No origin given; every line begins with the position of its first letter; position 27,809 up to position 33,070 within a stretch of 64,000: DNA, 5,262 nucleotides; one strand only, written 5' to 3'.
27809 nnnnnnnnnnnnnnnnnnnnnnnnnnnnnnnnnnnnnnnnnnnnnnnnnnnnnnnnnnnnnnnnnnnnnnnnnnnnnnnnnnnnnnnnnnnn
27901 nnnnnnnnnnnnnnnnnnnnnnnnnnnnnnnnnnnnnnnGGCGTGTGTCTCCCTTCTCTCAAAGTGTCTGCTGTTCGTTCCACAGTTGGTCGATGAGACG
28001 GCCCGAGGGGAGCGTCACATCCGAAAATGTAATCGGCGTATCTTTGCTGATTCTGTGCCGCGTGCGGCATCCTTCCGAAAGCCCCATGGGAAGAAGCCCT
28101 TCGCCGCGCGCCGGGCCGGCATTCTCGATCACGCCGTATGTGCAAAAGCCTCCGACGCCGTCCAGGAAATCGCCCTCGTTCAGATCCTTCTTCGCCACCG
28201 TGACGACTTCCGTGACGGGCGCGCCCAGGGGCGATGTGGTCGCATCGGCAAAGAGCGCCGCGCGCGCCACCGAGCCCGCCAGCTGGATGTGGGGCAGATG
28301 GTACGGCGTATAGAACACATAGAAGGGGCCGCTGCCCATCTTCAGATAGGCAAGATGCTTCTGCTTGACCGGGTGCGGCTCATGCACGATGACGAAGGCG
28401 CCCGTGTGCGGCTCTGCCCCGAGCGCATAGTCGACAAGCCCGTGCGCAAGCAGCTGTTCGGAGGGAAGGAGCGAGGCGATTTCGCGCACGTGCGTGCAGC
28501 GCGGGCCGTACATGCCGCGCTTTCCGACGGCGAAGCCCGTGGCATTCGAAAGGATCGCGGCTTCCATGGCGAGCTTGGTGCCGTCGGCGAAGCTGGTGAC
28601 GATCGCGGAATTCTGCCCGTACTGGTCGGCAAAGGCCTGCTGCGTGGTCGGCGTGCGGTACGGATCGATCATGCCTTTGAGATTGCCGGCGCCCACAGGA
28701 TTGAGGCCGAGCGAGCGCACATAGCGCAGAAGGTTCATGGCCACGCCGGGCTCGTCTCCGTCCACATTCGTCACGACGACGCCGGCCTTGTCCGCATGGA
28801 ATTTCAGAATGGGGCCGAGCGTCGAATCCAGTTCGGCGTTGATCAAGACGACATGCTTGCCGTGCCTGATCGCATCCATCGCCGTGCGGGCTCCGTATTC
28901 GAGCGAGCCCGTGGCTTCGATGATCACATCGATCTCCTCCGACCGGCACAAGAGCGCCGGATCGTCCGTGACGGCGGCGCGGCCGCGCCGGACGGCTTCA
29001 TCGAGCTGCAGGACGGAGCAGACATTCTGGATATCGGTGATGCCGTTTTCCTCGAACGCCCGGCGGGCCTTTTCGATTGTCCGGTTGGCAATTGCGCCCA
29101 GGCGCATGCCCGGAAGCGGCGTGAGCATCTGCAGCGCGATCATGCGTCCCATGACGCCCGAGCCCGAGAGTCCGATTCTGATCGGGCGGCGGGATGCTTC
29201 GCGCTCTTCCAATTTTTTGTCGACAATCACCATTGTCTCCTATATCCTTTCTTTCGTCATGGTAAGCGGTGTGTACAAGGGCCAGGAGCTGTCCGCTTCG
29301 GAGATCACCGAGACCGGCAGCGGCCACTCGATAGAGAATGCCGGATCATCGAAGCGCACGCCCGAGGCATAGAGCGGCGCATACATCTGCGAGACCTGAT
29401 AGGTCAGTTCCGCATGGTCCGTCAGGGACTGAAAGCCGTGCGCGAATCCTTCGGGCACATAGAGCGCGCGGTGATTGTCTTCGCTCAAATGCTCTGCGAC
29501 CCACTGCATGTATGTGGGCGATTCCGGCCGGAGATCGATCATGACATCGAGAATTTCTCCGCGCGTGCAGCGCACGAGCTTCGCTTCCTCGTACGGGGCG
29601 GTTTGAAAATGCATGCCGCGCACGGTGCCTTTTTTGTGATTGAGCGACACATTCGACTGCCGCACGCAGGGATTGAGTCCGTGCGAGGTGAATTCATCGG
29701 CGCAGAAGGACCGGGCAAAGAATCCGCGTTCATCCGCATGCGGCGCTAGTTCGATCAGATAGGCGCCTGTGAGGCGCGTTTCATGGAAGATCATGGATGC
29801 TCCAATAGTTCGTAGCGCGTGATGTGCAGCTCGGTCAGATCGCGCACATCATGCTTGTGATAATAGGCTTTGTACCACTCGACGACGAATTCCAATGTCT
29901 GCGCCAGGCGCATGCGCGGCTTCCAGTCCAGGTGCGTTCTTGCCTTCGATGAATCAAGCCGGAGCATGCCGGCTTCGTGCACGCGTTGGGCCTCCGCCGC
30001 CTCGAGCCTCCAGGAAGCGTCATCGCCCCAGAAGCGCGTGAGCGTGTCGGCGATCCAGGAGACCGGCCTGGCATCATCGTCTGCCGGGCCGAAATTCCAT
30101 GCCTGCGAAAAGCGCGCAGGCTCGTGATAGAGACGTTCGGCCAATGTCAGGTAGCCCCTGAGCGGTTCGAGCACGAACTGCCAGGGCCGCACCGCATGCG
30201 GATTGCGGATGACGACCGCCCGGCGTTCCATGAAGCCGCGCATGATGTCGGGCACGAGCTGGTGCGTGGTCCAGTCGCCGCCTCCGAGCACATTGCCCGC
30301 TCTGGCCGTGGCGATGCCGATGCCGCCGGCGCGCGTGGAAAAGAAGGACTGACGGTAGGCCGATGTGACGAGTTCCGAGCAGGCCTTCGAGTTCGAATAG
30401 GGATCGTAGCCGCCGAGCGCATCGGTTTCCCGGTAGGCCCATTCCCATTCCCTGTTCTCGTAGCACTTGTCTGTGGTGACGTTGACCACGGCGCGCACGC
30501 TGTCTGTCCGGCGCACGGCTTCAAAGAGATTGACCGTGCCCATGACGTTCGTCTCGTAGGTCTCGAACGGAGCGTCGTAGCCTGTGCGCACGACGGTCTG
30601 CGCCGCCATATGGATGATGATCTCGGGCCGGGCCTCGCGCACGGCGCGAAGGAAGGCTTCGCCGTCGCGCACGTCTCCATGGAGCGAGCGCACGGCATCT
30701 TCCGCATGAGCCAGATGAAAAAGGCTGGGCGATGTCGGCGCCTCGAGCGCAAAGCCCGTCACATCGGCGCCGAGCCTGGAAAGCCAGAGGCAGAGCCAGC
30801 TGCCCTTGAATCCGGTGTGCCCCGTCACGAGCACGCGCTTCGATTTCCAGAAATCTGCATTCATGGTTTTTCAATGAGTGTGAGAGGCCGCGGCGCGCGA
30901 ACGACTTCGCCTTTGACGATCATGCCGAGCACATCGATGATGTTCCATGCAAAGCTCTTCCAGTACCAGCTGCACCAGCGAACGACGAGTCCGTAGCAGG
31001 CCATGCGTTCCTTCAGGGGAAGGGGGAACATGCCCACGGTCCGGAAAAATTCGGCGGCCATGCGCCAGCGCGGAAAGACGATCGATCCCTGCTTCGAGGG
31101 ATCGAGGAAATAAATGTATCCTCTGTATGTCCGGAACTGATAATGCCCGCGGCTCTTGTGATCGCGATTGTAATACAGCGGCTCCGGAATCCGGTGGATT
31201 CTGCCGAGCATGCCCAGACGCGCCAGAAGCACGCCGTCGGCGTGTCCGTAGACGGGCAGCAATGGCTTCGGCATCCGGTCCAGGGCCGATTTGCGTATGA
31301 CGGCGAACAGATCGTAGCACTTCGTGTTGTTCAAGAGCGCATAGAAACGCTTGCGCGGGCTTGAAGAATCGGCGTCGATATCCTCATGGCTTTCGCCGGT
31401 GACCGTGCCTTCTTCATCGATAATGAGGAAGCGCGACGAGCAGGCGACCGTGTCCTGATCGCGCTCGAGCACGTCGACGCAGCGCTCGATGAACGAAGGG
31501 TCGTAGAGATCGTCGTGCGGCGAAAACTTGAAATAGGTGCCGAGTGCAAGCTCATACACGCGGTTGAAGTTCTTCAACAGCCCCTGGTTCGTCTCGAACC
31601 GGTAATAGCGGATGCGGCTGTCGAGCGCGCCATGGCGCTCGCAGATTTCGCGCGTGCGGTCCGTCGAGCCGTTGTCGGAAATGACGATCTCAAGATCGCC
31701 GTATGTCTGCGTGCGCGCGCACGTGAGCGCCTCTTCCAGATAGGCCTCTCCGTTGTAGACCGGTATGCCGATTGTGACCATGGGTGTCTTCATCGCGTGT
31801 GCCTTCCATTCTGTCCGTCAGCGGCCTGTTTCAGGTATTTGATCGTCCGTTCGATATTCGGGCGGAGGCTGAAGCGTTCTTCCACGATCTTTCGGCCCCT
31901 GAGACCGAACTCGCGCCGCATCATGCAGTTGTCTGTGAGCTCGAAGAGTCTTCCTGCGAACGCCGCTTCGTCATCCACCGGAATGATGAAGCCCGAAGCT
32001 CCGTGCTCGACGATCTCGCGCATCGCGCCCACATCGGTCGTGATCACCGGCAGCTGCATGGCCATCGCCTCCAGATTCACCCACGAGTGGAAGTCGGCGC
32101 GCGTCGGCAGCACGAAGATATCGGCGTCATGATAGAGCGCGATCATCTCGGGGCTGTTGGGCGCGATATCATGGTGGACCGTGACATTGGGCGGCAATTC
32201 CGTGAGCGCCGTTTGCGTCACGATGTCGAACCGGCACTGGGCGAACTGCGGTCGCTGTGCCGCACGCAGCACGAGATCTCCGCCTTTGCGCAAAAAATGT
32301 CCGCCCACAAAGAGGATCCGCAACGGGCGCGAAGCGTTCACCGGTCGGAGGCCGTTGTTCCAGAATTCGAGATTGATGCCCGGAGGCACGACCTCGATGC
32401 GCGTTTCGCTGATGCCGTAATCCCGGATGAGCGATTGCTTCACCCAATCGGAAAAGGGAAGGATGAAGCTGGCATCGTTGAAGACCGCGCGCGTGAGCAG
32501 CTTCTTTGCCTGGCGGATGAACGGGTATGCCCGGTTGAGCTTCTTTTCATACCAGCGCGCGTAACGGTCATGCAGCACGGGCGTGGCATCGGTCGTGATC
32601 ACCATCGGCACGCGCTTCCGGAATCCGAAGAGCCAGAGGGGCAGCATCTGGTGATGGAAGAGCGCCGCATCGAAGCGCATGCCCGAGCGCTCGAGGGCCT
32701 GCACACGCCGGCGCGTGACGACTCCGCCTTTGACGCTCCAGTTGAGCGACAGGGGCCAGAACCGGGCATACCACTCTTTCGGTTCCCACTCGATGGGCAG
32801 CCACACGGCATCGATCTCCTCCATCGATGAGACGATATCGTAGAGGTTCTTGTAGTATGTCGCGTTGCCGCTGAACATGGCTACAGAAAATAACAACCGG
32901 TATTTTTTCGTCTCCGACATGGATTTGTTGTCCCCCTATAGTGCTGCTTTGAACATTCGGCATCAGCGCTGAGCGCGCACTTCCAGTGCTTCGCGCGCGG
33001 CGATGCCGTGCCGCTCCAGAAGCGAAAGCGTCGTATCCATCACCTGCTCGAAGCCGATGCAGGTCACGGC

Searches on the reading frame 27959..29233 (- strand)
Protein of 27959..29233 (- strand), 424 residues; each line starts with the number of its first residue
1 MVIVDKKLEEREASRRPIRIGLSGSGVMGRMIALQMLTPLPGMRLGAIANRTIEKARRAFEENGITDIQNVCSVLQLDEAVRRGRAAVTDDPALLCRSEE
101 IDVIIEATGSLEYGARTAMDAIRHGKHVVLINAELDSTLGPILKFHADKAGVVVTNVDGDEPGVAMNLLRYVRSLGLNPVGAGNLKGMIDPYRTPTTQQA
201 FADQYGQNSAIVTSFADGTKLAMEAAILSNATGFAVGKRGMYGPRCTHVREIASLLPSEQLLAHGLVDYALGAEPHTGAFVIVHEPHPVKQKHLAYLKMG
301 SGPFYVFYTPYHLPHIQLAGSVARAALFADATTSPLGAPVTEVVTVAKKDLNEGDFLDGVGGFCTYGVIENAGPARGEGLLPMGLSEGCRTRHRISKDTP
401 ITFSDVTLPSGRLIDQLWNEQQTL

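Call 33: search_protein_families(library=pfam, proteins=[window:27959-29233:-], max_evalue=0.001)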
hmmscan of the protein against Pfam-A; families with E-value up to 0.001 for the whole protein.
window:27959-29233:- (424 aa): 3 families
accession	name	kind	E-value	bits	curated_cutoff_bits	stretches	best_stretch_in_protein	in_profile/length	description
PF21135.2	DRL_cat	-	6.2e-45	153.6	27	1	159-317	1-163/164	Oxidoreductase DRL, catalytic domain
PF03447.22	NAD_binding_3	-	3.6e-07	31.3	24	1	46-135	3-92/116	Homoserine dehydrogenase, NAD binding domain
PF01408.29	GFO_IDH_MocA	-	2.6e-05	25.3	24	1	18-129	1-90/120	Oxidoreductase family, NAD-binding Rossmann fold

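Call 62: search_protein_families(library=ncbifam, proteins=[window:27959-29233:-], max_evalue=0.00001)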
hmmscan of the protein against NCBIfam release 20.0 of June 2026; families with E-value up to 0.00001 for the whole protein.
window:27959-29233:- (424 aa): 1 family
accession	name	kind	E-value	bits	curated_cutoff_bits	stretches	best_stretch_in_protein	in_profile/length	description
NF004976.0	PRK06349.1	subfamily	7.1e-08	32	205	1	73-154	42-127/430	homoserine dehydrogenase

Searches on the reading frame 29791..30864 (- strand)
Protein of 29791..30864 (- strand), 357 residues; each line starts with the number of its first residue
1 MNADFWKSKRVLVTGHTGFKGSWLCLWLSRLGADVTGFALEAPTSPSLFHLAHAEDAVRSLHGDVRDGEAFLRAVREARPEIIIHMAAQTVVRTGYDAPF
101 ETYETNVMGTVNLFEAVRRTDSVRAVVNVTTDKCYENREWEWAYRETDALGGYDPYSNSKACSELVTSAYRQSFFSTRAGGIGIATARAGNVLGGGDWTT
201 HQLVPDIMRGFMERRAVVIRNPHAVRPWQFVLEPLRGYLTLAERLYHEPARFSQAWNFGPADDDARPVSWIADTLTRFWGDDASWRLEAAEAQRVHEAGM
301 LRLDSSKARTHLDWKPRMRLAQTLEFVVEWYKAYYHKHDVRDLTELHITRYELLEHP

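Call 33: search_protein_families(library=pfam, proteins=[window:29791-30864:-], max_evalue=0.001)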
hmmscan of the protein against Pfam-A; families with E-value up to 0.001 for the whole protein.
window:29791-30864:- (357 aa): 6 families
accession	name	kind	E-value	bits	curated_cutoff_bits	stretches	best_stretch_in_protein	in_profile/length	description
PF16363.11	GDP_Man_Dehyd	-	2.4e-35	123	27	1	12-236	1-231/332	GDP-mannose 4,6 dehydratase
PF01370.27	Epimerase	-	1.2e-27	97.4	20.9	1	11-244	1-227/240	NAD dependent epimerase/dehydratase family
PF02719.21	Polysacc_synt_2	-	8.9e-13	48.5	20.2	1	11-194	1-173/293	Polysaccharide biosynthesis protein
PF04321.23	RmlD_sub_bind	-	2.8e-10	40.2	27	1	10-174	2-143/287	RmlD substrate binding domain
PF01073.25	3Beta_HSD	-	5.6e-08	32.6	22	1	12-164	1-154/280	3-beta hydroxysteroid dehydrogenase/isomerase family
PF07993.18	NAD_binding_4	-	3.2e-05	23.6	20.1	1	81-194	90-209/258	Male sterility protein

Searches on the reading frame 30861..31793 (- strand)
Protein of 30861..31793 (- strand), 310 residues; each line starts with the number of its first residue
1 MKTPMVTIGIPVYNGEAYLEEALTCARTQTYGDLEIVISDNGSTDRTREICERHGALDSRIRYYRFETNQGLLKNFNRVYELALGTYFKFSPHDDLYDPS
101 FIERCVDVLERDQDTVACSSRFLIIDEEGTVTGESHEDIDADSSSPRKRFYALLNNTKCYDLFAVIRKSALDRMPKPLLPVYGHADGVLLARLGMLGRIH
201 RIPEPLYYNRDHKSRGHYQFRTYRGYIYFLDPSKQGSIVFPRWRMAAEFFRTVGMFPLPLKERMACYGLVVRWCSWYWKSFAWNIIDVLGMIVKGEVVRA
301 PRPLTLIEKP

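Call 33: search_protein_families(library=pfam, proteins=[window:30861-31793:-], max_evalue=0.001)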
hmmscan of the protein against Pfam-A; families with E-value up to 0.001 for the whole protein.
window:30861-31793:- (310 aa): 2 families
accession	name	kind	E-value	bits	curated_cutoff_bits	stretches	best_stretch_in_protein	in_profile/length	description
PF00535.33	Glycos_transf_2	-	9.2e-32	110.7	23.3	1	7-172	1-165/168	Glycosyl transferase family 2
PF13641.12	Glyco_tranf_2_3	-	8.3e-05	23.1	27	1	5-113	2-115/230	Glycosyltransferase like family 2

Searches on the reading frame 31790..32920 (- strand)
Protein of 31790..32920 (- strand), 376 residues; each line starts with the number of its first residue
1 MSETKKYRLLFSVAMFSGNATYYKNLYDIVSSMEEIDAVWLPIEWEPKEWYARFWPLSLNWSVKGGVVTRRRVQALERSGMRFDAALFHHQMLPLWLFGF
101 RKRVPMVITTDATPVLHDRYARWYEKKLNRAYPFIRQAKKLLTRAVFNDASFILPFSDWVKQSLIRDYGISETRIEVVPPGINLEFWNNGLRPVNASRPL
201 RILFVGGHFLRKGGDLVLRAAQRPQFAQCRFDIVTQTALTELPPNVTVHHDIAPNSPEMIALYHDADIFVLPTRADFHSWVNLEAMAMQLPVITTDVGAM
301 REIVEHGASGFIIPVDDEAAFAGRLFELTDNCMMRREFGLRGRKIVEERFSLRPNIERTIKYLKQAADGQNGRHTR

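Call 34: search_protein_families(library=pfam, proteins=[window:31790-32920:-], max_evalue=0.001)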
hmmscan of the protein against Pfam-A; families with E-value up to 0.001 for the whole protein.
window:31790-32920:- (376 aa): 5 families
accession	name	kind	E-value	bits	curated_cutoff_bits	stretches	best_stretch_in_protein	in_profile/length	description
PF13692.12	Glyco_trans_1_4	-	1.8e-22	80.6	27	1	201-330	3-141/142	Glycosyl transferases group 1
PF00534.26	Glycos_transf_1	-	8.5e-19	68.2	26.4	1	198-344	14-171/172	Glycosyl transferases group 1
PF13439.12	Glyco_transf_4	-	3.6e-10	40.5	28.5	1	56-185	47-169/170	Glycosyltransferase Family 4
PF13579.12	Glyco_trans_4_4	-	1e-06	29.6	29.7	1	67-181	57-158/158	Glycosyl transferase 4-like domain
PF13524.12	Glyco_trans_1_2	-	0.00077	19.9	25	0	226-357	15-140/144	Glycosyl transferase-like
